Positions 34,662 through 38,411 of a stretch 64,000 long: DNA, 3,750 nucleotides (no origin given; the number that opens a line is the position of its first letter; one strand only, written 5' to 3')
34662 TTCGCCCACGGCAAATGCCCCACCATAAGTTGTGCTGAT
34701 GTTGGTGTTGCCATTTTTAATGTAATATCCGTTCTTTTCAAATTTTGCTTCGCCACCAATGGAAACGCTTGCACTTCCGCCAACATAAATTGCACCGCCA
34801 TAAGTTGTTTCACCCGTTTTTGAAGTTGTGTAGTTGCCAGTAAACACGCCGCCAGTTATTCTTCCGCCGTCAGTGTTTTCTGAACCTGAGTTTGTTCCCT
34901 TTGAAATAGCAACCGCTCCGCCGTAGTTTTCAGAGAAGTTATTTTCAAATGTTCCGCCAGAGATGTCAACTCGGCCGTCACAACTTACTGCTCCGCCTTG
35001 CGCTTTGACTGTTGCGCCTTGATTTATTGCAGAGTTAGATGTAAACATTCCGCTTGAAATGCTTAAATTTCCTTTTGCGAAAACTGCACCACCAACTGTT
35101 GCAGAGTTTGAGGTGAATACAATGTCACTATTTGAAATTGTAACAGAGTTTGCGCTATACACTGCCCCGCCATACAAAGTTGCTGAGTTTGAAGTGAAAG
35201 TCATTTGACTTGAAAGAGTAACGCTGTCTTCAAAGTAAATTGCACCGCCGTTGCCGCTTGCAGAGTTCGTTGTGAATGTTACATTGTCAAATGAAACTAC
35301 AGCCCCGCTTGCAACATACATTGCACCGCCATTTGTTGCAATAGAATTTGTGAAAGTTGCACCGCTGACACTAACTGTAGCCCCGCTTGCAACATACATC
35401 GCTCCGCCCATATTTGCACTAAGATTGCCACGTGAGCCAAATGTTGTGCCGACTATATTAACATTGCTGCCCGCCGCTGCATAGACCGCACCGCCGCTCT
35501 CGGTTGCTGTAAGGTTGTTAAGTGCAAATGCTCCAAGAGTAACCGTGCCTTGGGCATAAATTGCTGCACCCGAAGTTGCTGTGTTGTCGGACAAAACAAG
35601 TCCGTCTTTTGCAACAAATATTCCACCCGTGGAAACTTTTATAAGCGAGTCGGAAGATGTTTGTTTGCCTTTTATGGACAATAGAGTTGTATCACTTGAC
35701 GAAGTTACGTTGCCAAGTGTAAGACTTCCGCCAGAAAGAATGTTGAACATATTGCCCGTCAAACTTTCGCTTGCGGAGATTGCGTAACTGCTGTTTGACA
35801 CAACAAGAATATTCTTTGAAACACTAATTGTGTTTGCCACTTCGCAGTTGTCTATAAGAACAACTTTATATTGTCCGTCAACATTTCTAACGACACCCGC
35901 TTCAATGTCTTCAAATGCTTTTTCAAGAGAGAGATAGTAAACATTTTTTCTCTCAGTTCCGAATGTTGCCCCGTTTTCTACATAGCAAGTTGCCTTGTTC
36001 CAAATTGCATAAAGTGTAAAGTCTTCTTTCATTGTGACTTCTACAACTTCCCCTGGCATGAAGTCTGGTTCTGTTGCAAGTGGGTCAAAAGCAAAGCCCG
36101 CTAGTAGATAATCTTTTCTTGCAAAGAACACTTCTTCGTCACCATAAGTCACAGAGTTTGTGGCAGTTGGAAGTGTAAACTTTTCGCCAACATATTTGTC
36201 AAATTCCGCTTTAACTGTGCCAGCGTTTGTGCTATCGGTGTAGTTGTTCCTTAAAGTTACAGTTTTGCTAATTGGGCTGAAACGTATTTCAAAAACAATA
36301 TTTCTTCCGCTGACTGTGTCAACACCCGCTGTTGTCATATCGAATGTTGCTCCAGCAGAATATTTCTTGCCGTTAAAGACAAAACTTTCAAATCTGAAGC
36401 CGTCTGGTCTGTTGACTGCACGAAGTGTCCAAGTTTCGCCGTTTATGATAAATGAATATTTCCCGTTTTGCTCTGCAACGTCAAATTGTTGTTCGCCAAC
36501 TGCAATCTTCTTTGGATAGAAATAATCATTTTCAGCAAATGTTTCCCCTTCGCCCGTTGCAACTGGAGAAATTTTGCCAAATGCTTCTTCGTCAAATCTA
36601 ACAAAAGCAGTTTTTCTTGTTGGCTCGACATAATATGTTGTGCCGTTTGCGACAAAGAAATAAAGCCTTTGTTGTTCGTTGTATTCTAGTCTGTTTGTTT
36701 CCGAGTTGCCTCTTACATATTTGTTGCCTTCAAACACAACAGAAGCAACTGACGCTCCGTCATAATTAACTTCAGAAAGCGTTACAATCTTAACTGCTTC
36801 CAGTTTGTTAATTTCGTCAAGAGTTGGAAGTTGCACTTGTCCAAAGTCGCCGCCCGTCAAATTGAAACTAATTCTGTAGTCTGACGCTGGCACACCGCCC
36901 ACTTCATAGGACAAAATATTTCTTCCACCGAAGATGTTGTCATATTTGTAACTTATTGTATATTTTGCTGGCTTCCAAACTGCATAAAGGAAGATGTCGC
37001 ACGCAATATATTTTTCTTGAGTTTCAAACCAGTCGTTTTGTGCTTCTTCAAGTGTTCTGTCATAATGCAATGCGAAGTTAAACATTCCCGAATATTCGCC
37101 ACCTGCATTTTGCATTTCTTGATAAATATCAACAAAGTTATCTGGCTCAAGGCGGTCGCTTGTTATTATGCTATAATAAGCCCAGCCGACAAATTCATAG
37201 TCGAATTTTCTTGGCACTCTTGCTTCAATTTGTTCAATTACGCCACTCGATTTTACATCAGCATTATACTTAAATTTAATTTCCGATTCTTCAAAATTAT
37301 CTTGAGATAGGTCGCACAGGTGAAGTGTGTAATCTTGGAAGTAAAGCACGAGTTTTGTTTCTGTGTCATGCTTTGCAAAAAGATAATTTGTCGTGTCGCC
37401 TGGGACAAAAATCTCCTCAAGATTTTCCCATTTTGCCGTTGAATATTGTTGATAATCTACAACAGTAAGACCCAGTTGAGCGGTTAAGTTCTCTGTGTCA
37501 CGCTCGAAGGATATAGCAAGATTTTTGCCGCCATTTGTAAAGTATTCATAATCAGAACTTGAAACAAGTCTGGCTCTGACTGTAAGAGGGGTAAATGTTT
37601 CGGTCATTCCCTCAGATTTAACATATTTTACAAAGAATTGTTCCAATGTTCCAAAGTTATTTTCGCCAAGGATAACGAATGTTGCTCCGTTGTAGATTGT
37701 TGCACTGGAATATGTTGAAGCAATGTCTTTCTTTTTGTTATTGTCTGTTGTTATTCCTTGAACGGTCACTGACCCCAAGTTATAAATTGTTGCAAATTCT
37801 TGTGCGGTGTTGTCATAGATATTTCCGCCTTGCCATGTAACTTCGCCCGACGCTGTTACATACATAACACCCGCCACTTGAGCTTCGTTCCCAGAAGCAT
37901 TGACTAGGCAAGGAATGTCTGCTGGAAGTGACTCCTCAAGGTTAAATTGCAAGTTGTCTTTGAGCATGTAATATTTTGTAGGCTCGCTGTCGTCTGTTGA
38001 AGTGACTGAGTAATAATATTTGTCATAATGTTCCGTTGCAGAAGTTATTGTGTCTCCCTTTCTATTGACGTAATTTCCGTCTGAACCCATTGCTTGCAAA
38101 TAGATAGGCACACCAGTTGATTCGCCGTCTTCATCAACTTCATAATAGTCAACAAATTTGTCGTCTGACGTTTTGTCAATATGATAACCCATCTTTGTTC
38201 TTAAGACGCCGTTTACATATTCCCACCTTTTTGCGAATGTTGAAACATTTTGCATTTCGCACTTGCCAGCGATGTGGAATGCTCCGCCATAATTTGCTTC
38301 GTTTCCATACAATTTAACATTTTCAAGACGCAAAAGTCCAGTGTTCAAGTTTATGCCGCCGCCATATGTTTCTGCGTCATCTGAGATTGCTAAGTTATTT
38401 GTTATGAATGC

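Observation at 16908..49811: One uninterrupted 32.9 kb gene encodes a 10,967-aa, roughly megadalton surface protein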

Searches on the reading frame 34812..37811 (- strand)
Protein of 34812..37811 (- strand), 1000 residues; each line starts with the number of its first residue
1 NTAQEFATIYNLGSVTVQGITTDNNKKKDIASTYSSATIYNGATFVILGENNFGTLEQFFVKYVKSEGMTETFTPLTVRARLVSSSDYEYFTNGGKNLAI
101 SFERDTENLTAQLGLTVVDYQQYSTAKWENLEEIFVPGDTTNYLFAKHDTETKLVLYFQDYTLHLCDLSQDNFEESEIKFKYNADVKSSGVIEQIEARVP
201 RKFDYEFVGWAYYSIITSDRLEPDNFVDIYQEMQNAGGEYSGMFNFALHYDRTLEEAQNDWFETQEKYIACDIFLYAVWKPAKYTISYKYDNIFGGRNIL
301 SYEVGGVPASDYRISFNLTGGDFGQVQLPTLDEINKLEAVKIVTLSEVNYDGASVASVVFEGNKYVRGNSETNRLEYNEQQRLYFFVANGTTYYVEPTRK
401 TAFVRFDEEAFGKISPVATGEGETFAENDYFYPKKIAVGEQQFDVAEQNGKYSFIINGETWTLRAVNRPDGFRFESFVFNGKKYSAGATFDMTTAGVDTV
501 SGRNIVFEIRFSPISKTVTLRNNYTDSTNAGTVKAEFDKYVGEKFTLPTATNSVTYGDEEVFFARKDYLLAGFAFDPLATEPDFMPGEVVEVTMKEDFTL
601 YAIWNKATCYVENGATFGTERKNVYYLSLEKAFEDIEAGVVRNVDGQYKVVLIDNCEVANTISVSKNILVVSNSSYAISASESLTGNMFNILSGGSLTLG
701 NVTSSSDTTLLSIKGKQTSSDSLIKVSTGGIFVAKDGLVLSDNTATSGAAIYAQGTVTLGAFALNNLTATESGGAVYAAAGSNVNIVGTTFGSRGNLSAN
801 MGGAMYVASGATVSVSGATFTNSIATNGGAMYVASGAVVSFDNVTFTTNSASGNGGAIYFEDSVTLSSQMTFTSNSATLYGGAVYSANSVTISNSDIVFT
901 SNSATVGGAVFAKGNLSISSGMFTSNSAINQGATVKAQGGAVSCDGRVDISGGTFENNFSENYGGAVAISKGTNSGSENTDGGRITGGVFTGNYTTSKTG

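Call 6: search_protein_families(library=pfam, proteins=[window:34812-37811:-], max_evalue=0.01)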
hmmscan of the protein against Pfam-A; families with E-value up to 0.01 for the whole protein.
window:34812-37811:- (1000 aa): 1 family
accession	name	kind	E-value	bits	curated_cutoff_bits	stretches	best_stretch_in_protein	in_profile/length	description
PF02415.23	Chlam_PMP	-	5.7e-12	45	20.6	1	843-860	1-18/19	Chlamydia polymorphic membrane protein (Chlamydia_PMP) repeat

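Call 82: search_protein_families(library=ncbifam, proteins=[window:34812-37811:-], max_evalue=0.01)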
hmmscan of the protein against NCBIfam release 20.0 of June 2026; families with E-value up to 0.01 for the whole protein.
window:34812-37811:- (1000 aa): 1 family
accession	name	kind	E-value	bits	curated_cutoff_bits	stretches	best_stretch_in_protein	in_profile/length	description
TIGR01376.1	POMP_repeat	repeat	2.5e-16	58.6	15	4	842-867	3-28/28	polymorphic outer membrane protein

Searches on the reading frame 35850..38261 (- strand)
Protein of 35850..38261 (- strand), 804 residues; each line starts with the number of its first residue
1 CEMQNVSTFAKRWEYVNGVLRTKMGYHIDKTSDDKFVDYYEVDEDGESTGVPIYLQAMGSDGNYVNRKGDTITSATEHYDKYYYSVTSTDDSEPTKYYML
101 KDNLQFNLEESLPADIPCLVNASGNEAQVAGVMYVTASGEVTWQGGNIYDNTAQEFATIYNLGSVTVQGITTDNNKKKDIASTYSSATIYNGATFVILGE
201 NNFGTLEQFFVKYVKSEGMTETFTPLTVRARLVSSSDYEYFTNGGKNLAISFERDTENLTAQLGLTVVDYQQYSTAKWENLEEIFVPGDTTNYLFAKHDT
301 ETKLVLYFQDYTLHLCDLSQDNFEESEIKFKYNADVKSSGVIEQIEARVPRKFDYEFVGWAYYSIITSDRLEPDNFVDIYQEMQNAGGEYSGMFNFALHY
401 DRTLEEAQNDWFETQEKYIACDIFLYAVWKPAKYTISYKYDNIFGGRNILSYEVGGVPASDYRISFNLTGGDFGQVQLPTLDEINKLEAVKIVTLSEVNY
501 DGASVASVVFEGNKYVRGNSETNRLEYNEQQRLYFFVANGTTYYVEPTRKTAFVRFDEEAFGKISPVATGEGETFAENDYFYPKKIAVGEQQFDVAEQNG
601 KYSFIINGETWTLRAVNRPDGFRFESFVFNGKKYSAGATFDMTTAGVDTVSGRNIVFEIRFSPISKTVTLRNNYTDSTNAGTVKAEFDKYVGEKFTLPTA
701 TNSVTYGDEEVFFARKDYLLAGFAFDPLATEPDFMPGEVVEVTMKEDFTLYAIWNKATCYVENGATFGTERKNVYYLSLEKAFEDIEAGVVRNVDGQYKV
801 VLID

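Call 95: search_solved_structures(query=A5, max_evalue=0.1)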
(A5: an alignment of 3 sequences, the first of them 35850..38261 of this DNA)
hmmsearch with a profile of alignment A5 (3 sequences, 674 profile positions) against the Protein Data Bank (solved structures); distinct sequences matched with E-value up to 0.1: 0.
